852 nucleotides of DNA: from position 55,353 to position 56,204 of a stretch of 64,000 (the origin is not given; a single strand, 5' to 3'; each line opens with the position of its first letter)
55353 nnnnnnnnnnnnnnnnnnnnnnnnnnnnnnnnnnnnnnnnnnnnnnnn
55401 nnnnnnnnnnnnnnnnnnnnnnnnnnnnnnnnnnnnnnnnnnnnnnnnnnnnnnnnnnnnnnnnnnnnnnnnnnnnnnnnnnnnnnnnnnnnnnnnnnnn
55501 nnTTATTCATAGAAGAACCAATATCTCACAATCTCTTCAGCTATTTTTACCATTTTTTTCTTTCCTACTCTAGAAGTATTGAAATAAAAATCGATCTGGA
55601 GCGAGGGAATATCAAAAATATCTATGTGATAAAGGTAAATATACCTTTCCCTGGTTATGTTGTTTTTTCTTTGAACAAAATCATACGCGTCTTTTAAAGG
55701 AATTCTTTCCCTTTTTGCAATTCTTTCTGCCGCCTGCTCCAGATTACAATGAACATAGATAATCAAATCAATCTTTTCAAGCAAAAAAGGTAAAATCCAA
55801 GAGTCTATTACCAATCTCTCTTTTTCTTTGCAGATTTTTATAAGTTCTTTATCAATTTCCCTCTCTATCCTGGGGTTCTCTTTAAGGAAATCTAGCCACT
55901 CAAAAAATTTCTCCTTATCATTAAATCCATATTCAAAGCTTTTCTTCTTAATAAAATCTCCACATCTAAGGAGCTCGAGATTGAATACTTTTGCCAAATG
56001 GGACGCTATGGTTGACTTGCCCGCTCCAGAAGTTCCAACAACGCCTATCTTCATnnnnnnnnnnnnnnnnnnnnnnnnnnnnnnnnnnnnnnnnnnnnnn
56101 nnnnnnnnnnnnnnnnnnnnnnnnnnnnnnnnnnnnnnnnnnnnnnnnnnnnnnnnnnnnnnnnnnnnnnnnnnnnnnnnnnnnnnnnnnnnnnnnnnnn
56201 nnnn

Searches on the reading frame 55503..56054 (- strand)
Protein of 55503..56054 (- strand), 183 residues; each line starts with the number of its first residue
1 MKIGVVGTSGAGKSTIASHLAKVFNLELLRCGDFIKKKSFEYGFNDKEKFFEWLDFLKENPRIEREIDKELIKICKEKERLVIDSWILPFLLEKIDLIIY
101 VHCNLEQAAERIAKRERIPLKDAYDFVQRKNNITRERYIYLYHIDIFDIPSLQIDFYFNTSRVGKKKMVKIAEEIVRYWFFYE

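Call 39: search_protein_families(library=pfam, proteins=[window:55503-56054:-], max_evalue=0.001)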
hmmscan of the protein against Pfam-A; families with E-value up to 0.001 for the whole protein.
window:55503-56054:- (183 aa): 9 families
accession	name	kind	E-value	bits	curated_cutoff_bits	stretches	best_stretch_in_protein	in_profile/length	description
PF13238.12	AAA_18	-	5.5e-13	49.9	29.4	1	3-121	1-117/128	AAA domain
PF13189.12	Cytidylate_kin2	-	1.1e-09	39.2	28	1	6-160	5-174/176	Cytidylate kinase-like family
PF13207.12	AAA_17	-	1.2e-08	35.8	27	1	6-116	1-123/136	AAA domain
PF13671.12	AAA_33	-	3.3e-06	27.9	27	1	5-84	4-76/143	AAA domain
PF01202.28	SKI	-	9e-06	26.3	22.1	1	10-140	2-132/159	Shikimate kinase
PF01712.25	dNK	-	9.8e-05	22.6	27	0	92-117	120-145/203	Deoxynucleoside kinase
PF00406.28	ADK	-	0.00073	20.1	26.8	0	5-38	1-34/151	Adenylate kinase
PF01121.26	CoaE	-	0.00079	19.6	27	0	44-127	73-155/180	Dephospho-CoA kinase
PF00485.24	PRK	-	0.00091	19.5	22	0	3-30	2-29/196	Phosphoribulokinase / Uridine kinase family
